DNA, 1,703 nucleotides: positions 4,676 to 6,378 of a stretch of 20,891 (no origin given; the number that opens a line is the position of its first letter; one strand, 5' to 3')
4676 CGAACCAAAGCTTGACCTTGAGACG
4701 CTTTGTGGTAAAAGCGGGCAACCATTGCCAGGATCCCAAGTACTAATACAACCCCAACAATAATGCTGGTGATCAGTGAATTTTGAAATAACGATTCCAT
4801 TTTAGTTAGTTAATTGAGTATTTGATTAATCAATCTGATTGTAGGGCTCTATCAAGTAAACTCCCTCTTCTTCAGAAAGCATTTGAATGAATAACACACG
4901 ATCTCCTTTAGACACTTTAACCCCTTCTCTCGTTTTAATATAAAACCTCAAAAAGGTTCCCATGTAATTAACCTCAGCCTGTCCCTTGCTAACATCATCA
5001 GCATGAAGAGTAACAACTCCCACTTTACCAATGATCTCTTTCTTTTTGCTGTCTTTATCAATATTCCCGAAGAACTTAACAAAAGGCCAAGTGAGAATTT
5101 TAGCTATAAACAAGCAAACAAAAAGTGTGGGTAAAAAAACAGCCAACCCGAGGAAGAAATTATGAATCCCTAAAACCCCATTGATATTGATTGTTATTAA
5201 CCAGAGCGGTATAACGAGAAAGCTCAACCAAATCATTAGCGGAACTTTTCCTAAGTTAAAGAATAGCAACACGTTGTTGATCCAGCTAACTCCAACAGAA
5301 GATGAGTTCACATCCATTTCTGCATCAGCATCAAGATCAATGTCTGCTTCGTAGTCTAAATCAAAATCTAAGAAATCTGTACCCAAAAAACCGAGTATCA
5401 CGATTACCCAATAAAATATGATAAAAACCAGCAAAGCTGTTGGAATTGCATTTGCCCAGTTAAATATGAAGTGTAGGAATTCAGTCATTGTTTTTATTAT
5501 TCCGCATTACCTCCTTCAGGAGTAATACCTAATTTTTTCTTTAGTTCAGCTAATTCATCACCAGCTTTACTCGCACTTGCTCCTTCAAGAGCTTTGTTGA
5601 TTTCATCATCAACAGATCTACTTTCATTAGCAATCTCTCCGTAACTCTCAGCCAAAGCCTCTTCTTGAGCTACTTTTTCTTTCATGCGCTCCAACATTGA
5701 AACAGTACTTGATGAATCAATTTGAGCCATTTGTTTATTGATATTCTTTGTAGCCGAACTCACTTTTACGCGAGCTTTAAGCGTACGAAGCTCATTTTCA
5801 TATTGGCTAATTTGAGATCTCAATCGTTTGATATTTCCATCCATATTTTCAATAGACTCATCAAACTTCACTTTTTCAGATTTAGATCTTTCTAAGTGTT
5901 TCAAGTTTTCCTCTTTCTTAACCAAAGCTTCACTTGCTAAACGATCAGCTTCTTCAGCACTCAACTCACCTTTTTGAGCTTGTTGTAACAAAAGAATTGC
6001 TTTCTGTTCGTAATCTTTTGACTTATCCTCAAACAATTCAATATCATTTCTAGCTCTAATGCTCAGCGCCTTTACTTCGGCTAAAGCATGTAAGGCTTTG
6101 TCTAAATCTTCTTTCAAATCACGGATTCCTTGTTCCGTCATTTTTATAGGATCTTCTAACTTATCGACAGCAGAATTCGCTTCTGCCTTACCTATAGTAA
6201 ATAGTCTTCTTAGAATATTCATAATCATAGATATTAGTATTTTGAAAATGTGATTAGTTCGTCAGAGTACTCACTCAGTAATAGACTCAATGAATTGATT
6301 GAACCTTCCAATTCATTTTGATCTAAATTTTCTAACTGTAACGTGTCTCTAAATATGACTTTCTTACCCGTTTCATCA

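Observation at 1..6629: Five-gene membrane-stress operon ybjN-like / pspA / nfeD / giant flotillin / large unknown coiled-coil protein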

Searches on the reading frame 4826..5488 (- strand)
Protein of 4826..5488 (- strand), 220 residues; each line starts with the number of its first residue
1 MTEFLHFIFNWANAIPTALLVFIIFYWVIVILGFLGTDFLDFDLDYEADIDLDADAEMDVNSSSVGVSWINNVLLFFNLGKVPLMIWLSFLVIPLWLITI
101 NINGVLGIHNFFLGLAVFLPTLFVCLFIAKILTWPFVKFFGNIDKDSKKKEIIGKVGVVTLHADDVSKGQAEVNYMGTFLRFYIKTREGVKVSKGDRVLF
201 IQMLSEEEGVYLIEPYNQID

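Call 6: search_protein_families(library=pfam, proteins=[window:4826-5488:-], max_evalue=0.01)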
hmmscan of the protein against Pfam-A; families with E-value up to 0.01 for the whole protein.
window:4826-5488:- (220 aa): 1 family
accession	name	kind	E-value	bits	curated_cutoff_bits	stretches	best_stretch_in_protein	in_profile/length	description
PF21001.2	YqiJ_N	-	0.0039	17.8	23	1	19-92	10-76/116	Inner membrane protein YqiJ, N-terminal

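Call 7: search_protein_families(library=ncbifam, proteins=[window:4826-5488:-], max_evalue=0.01)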
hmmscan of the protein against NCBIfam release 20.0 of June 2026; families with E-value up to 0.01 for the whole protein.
window:4826-5488:- (220 aa): 0 families

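Call 8: search_protein_families(library=padloc, proteins=[window:4826-5488:-], max_evalue=0.01)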
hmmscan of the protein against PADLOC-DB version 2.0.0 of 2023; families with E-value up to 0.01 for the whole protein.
window:4826-5488:- (220 aa): 0 families

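Call 12: search_protein_families(library=pfam, proteins=[window:4826-5488:-], max_evalue=10)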
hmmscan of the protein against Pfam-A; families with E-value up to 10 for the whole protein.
window:4826-5488:- (220 aa): 1 family
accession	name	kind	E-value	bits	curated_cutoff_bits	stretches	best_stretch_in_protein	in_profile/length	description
PF21001.2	YqiJ_N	-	0.0039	17.8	23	1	19-92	10-76/116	Inner membrane protein YqiJ, N-terminal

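Call 47: search_solved_structures(query=A2, max_evalue=10, show_alignments=1)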
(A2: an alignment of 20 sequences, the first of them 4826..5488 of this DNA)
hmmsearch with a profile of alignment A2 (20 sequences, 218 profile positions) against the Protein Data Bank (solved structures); distinct sequences matched with E-value up to 10: 1.
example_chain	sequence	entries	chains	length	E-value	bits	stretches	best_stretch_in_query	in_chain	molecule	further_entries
2k14_A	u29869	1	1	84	0.015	17.9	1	148-204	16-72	YuaF protein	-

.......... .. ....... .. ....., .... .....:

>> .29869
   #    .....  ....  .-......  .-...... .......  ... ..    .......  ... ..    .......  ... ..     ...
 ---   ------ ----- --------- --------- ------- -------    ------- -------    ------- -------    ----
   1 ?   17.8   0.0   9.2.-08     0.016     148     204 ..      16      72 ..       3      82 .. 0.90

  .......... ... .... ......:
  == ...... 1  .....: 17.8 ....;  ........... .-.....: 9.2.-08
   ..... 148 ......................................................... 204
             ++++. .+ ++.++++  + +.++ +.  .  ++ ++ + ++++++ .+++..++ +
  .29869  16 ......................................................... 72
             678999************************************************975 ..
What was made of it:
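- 4826..5488 (-): YqiJ/YuaF-type (NfeD2-like) membrane protein, 220 aa: N-terminal TM segment, acidic D-rich linker, further TM segments, C-terminal small beta domain. Profile against the YuaF soluble domain 2K14: E 0.015 (call 47).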

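Call 48: search_protein_families(library=pfam, alignment_id=A2, max_evalue=0.1)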
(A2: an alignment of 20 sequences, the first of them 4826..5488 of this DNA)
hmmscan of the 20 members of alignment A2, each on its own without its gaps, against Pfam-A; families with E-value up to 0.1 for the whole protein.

A. member 1, window:4826-5488:- (220 aa): 1 family
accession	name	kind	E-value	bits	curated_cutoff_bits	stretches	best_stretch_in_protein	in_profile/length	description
PF21001.2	YqiJ_N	-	0.0039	17.8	23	1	19-92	10-76/116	Inner membrane protein YqiJ, N-terminal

B. families by the number of members that match (of 20 scanned): 5 families
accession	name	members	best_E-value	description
PF21001.2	YqiJ_N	11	4.2e-06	Inner membrane protein YqiJ, N-terminal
PF01957.25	NfeD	2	0.0049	NfeD-like C-terminal, partner-binding domain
PF14163.11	SieB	1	0.031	Super-infection exclusion protein B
PF07661.19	MORN_2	1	0.062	MORN repeat variant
PF12913.13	SH3_6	1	0.082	SH3 domain (SH3b1 type)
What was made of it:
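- On NfeD, YqiJ/YuaF subgroup: YuaF 2K14 E 0.015 (calls 47, 48).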

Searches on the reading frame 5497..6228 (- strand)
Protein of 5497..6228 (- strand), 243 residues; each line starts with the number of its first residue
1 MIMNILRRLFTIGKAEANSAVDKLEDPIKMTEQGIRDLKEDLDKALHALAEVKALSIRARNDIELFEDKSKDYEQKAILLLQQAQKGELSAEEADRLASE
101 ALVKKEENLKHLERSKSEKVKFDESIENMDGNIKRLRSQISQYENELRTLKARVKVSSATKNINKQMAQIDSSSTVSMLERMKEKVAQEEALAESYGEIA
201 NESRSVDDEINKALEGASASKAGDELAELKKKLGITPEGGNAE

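Call 6: search_protein_families(library=pfam, proteins=[window:5497-6228:-], max_evalue=0.01)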
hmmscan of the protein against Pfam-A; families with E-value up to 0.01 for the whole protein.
window:5497-6228:- (243 aa): 2 families
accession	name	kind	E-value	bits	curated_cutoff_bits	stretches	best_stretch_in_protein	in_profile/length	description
PF04012.17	PspA_IM30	-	2.2e-40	139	33.9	1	4-232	1-217/220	PspA/IM30 family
PF22746.1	SHOCT-like_DUF2089-C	-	0.0032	17.5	27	0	79-97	5-23/32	SHOCT-like domain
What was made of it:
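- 5497..6228 (-): PspA/IM30 (bacterial ESCRT-III superfamily) protein, 243 aa. Pfam PspA_IM30 E 2.2e-40, 139 bits against a cut-off of 33.9 (call 6).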

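Call 7: search_protein_families(library=ncbifam, proteins=[window:5497-6228:-], max_evalue=0.01)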
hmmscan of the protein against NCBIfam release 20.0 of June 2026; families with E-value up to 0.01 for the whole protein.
window:5497-6228:- (243 aa): 5 families
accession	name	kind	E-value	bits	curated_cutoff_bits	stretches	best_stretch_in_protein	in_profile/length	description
TIGR02977.1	phageshock_pspA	equivalog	6.4e-14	52.2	242.95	1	3-233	1-217/219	phage shock protein PspA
NF045984.1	StressProtLiaH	equivalog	5.2e-11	42.7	380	1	5-205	2-193/225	stress responsive protein LiaH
NF007974.0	PRK10698.1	equivalog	8.1e-09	35.5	336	1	3-233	1-217/222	phage shock protein PspA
TIGR02168.1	SMC_prok_B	equivalog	8.4e-08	30.4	567.35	1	16-227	683-892/1181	chromosome segregation protein SMC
TIGR01843.1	type_I_hlyD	subfamily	0.00043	19.4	208.65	1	57-221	77-239/422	HlyD family type I secretion periplasmic adaptor subunit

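Call 8: search_protein_families(library=padloc, proteins=[window:5497-6228:-], max_evalue=0.01)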
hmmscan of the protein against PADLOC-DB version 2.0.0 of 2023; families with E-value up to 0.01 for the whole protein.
window:5497-6228:- (243 aa): 2 families
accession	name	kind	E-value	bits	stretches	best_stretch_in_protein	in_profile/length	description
PDLC03859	LmuB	-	0.0016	15.7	1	18-230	189-387/611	-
PDLC00519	JetC1|JetC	-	0.0045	13.2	1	16-155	325-465/1097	DUF3584 domain; MukB-like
